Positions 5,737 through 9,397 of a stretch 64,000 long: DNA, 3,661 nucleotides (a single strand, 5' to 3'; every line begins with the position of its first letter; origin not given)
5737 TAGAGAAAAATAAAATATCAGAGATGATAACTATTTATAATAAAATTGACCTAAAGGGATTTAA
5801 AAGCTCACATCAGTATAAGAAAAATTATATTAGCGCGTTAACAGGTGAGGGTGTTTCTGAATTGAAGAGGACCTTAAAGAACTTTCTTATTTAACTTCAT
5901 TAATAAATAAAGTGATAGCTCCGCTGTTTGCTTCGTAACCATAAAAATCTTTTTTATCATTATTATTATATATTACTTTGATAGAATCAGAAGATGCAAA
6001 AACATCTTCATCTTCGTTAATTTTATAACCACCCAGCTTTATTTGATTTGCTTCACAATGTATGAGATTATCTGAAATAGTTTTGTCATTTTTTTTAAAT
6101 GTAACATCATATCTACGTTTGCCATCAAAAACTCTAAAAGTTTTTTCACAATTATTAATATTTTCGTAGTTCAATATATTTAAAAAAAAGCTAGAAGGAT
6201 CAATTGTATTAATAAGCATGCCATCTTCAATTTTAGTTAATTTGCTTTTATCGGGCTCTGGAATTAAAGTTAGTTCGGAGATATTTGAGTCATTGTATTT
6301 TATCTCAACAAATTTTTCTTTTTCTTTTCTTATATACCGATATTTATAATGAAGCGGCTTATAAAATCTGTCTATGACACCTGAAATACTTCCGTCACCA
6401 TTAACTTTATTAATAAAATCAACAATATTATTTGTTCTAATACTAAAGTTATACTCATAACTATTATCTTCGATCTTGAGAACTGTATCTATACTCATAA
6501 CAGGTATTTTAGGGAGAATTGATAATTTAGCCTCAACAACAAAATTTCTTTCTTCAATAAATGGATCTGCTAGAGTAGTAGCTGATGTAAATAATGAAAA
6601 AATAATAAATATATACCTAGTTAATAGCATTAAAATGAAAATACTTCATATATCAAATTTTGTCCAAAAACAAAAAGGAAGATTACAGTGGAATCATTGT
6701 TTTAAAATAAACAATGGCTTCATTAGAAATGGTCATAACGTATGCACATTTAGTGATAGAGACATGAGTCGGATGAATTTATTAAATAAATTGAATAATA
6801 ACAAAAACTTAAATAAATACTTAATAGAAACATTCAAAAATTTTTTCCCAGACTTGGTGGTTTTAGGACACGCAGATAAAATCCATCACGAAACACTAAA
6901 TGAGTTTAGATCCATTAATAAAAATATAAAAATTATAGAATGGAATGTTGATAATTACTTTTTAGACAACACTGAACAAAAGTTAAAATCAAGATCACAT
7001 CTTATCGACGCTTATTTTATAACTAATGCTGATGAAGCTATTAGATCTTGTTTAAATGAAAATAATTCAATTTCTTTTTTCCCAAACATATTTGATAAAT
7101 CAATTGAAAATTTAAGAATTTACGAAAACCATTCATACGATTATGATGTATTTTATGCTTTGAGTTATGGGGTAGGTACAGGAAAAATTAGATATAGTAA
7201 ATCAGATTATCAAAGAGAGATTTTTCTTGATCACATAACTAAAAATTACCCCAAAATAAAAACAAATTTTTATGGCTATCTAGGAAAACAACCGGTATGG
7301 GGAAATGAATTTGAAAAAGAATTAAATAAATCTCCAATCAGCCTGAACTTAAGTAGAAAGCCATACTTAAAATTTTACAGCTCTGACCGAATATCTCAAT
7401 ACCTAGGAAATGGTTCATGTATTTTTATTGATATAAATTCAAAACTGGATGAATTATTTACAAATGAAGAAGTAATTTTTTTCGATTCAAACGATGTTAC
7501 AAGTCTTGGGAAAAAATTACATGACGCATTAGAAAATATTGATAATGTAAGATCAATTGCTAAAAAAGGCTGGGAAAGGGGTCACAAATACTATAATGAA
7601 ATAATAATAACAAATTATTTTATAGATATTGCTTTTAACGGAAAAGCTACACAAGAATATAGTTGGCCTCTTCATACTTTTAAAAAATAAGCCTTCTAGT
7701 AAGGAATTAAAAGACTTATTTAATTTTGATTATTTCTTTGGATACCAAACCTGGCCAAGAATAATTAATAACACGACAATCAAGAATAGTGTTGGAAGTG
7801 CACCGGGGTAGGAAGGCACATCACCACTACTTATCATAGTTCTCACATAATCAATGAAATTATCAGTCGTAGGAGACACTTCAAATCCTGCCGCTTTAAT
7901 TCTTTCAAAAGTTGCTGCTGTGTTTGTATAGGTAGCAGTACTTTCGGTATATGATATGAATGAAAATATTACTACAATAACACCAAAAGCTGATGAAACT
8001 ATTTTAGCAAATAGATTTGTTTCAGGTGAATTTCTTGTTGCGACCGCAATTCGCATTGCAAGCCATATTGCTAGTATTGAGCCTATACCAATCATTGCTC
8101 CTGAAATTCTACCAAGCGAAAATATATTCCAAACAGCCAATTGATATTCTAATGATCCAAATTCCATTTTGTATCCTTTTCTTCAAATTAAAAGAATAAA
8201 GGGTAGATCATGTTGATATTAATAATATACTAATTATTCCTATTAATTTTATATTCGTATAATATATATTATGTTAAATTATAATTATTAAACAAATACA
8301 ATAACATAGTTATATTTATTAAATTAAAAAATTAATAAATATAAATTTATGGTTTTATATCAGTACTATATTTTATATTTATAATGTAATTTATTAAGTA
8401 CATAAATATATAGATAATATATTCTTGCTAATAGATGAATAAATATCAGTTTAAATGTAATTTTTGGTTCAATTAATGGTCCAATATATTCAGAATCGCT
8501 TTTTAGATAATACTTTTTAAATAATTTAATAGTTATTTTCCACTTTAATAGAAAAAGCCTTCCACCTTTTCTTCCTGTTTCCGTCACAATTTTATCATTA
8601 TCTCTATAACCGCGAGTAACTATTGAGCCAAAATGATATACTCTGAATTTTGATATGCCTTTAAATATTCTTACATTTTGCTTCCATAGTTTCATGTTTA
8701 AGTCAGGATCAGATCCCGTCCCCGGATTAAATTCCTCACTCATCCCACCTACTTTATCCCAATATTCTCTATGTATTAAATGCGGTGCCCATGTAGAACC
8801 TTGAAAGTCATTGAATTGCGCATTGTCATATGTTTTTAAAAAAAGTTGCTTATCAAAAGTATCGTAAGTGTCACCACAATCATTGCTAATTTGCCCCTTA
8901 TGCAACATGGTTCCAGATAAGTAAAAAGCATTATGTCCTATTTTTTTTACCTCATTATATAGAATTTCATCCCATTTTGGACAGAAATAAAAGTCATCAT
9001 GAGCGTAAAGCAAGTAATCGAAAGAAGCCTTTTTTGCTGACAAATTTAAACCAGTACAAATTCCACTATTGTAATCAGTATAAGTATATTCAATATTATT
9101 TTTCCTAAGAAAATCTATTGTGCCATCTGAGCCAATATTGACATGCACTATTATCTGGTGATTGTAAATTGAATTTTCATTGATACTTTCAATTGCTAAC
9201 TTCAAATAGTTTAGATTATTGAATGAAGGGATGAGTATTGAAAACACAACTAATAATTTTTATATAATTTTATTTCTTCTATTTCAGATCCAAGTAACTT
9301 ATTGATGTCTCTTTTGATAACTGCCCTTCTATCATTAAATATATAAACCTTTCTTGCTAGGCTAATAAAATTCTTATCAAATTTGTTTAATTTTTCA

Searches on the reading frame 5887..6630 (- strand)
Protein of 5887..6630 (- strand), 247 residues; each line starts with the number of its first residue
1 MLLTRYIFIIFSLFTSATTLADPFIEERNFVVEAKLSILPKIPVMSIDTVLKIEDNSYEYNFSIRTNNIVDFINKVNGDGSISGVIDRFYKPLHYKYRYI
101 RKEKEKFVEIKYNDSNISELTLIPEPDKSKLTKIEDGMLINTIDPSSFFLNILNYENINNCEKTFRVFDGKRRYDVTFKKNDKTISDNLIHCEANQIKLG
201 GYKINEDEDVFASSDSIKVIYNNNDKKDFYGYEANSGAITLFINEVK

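Call 52: search_protein_families(library=pfam, proteins=[window:5887-6630:-], max_evalue=0.001)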
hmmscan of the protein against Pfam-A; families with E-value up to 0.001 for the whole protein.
window:5887-6630:- (247 aa): 1 family
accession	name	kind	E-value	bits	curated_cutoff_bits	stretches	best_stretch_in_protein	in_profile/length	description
PF11306.15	DUF3108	-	1.2e-10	42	26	1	42-182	9-149/209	Protein of unknown function (DUF3108)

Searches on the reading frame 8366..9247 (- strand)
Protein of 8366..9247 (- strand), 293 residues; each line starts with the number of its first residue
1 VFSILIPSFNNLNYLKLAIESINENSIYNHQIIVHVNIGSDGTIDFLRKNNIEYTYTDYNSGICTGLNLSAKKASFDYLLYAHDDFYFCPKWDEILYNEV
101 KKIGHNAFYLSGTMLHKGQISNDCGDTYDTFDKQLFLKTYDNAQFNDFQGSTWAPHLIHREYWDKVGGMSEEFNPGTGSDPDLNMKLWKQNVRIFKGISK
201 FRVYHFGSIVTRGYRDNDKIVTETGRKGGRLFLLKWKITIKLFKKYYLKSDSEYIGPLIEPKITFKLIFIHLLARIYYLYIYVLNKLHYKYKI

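Call 52: search_protein_families(library=pfam, proteins=[window:8366-9247:-], max_evalue=0.001)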
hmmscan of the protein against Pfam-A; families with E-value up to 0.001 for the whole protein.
window:8366-9247:- (293 aa): 1 family
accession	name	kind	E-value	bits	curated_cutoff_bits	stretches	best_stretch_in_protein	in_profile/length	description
PF00535.33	Glycos_transf_2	-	1.3e-12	48.4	23.3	1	3-109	1-112/168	Glycosyl transferase family 2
